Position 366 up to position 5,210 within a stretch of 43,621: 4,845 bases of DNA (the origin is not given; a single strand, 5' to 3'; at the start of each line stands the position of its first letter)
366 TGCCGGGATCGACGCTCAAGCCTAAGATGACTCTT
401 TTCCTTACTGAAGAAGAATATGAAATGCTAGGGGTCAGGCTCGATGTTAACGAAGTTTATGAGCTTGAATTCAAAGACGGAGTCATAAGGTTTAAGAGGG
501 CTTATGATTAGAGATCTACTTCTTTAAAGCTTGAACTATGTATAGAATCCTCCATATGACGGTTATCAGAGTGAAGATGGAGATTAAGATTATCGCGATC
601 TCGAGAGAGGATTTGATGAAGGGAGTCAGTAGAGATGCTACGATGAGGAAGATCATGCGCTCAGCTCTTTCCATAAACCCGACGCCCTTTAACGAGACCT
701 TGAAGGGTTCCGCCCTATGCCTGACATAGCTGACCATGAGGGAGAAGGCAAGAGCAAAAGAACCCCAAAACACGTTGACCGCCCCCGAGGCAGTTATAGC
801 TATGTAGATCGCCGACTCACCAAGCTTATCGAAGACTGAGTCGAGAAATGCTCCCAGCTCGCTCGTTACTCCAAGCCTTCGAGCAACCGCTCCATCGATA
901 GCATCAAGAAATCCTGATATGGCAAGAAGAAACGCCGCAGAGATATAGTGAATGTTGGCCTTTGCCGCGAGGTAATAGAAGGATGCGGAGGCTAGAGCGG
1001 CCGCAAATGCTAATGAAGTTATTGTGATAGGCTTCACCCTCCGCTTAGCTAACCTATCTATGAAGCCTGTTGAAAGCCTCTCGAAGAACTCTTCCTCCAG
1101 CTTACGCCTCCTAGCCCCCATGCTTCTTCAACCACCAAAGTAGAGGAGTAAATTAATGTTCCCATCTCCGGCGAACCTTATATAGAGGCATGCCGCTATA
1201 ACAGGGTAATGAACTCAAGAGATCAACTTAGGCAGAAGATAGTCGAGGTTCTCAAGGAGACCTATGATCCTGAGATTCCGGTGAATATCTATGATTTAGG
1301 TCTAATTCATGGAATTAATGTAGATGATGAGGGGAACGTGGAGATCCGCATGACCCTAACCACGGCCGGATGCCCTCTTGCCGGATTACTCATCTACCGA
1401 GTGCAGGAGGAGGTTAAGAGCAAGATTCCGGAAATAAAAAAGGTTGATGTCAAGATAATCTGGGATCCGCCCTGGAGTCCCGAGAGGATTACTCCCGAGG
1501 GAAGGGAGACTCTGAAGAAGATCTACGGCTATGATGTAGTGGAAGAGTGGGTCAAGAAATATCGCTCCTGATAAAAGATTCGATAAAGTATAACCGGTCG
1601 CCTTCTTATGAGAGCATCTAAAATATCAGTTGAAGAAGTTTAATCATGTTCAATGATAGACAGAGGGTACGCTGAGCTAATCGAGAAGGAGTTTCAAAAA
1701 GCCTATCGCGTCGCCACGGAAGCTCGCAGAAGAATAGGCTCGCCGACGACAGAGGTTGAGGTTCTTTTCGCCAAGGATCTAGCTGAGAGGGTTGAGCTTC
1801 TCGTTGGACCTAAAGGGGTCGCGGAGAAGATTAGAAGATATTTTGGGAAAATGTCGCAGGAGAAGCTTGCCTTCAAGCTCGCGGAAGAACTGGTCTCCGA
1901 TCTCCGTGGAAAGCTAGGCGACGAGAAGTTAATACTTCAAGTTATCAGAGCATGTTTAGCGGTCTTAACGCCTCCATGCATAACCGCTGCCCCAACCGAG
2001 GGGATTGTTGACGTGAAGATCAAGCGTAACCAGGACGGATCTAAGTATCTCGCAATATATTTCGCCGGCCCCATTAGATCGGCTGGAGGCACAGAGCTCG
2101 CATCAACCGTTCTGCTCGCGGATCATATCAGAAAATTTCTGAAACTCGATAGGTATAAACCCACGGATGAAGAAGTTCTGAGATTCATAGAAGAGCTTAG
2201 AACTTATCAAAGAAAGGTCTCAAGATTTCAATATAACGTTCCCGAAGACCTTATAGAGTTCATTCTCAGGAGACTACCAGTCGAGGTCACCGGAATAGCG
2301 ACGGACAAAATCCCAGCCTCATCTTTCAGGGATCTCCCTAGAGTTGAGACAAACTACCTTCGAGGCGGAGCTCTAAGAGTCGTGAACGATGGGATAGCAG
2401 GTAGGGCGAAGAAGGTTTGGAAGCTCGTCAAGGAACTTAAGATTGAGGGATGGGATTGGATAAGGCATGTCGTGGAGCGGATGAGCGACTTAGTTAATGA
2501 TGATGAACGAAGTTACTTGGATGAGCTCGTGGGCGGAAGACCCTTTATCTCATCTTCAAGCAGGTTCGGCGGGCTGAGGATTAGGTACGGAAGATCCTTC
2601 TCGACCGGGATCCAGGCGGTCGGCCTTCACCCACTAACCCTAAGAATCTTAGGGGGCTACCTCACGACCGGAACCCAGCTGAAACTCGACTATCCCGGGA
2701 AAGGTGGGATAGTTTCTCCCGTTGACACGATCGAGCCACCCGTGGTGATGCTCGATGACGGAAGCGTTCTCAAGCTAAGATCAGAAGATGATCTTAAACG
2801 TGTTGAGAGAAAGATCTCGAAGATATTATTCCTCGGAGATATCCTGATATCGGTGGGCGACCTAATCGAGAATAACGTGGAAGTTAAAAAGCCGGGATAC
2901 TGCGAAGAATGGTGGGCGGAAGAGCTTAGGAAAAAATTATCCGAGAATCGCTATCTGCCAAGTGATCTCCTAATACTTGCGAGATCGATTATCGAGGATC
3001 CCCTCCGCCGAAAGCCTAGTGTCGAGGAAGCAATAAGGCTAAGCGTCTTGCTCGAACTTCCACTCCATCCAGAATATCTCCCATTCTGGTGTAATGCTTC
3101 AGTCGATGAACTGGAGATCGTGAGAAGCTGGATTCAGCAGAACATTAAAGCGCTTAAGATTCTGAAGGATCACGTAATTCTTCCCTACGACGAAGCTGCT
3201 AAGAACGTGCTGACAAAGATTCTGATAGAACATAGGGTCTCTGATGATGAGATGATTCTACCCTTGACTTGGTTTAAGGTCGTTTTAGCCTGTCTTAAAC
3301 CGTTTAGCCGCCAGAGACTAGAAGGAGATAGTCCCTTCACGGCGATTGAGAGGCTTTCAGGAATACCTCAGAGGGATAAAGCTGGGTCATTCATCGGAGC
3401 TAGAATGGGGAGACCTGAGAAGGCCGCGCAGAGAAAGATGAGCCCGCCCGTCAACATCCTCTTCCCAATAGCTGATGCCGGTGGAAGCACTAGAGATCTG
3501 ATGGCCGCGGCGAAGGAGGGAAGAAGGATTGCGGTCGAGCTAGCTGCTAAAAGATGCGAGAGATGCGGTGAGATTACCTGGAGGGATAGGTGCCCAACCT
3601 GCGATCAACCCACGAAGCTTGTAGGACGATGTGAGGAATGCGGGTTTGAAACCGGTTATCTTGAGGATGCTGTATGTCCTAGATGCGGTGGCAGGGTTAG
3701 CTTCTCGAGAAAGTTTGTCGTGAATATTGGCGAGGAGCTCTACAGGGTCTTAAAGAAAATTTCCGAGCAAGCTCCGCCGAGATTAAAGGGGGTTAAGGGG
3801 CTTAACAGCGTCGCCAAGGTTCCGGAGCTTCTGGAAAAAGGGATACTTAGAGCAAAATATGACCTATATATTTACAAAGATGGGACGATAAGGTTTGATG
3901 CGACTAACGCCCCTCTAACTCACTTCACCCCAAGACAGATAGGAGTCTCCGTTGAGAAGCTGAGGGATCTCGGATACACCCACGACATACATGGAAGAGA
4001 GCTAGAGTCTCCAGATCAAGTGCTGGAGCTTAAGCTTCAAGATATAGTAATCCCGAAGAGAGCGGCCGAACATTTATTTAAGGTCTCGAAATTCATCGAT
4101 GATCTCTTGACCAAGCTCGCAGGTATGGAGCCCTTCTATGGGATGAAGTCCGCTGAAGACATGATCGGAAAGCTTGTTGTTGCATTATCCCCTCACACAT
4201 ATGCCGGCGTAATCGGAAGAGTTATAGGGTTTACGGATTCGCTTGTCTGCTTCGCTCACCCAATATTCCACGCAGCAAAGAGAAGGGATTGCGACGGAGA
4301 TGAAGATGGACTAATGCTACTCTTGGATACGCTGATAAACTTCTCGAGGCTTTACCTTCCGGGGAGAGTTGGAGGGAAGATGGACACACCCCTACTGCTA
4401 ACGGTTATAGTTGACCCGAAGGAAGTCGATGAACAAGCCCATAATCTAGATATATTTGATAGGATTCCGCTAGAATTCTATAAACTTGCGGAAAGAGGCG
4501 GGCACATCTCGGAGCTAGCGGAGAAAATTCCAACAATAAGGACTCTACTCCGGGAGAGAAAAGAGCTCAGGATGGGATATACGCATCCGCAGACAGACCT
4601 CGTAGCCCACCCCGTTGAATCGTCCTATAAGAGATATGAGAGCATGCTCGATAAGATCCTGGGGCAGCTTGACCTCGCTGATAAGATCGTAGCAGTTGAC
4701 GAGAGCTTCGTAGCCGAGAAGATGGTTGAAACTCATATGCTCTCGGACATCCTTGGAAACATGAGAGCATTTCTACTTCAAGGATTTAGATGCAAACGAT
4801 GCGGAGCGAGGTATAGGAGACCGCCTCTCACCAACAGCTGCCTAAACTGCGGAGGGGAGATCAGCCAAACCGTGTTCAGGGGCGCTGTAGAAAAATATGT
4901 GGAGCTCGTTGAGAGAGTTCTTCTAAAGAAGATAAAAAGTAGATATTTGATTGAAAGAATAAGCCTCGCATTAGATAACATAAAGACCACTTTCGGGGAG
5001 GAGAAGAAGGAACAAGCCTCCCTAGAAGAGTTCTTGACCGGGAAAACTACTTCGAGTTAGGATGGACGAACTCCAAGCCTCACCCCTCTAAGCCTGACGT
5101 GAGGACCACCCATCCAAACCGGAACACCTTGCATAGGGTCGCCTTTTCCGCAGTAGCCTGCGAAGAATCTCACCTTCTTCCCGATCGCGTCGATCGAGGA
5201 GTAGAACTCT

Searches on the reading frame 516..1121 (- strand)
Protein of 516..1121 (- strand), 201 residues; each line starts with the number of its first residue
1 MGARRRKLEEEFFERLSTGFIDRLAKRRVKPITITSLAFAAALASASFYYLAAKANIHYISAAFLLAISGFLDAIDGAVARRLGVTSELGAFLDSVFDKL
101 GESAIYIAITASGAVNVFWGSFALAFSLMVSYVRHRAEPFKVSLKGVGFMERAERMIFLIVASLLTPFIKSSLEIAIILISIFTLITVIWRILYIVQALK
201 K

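Call 92: search_protein_families(library=pfam, proteins=[window:516-1121:-], max_evalue=0.00001)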
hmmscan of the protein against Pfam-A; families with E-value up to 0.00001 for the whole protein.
window:516-1121:- (201 aa): 1 family
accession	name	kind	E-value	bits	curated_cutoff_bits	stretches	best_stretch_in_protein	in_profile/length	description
PF01066.26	CDP-OH_P_transf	-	1.1e-15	58.8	22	1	33-183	6-148/152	CDP-alcohol phosphatidyltransferase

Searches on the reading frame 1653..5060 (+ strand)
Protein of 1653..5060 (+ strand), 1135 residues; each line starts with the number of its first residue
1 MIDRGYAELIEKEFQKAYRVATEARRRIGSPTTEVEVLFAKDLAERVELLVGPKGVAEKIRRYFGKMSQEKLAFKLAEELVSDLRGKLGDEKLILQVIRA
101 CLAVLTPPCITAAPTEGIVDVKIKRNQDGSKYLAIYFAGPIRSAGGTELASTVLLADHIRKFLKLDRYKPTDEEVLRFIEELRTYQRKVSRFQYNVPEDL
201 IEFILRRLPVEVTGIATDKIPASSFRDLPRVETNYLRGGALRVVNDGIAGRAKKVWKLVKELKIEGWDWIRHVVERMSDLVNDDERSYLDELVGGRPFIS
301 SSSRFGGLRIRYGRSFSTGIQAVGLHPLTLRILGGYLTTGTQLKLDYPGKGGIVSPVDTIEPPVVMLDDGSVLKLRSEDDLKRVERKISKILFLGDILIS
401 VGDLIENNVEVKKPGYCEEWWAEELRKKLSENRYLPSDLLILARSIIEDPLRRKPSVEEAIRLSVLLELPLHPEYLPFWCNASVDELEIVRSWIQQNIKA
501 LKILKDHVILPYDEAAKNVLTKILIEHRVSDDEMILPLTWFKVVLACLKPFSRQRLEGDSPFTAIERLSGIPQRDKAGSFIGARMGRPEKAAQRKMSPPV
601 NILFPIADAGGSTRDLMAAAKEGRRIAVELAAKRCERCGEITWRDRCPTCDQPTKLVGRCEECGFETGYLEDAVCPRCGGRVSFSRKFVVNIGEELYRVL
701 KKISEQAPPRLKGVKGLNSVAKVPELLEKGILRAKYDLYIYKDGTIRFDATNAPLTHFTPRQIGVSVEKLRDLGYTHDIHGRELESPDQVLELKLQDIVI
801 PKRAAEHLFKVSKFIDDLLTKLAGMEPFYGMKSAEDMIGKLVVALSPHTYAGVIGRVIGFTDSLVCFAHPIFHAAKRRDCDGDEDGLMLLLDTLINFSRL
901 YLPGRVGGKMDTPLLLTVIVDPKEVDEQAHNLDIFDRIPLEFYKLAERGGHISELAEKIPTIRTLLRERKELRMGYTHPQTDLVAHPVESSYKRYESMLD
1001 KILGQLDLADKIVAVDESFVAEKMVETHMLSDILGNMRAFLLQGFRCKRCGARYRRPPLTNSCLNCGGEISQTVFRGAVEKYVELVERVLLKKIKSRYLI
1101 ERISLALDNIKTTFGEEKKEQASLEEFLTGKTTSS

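Call 91: search_protein_families(library=pfam, proteins=[window:1653-5060:+], max_evalue=0.00001)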
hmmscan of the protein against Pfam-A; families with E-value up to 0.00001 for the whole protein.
window:1653-5060:+ (1135 aa): 3 families
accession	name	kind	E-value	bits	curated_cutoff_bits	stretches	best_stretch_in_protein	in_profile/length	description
PF24846.1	PolC_DP2_cat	-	1.8e-121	405.2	24.3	1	708-1001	5-299/299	DNA polymerase II large subunit DP2, catalytic domain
PF24844.1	PolC_DP2_central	-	2.8e-105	352.7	24.3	1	284-666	10-369/372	DNA polymerase II large subunit DP2, central domain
PF03833.19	PolC_DP2_N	-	3.9e-97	325.1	24.3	1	6-274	2-269/271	DNA polymerase II large subunit DP2, N-terminal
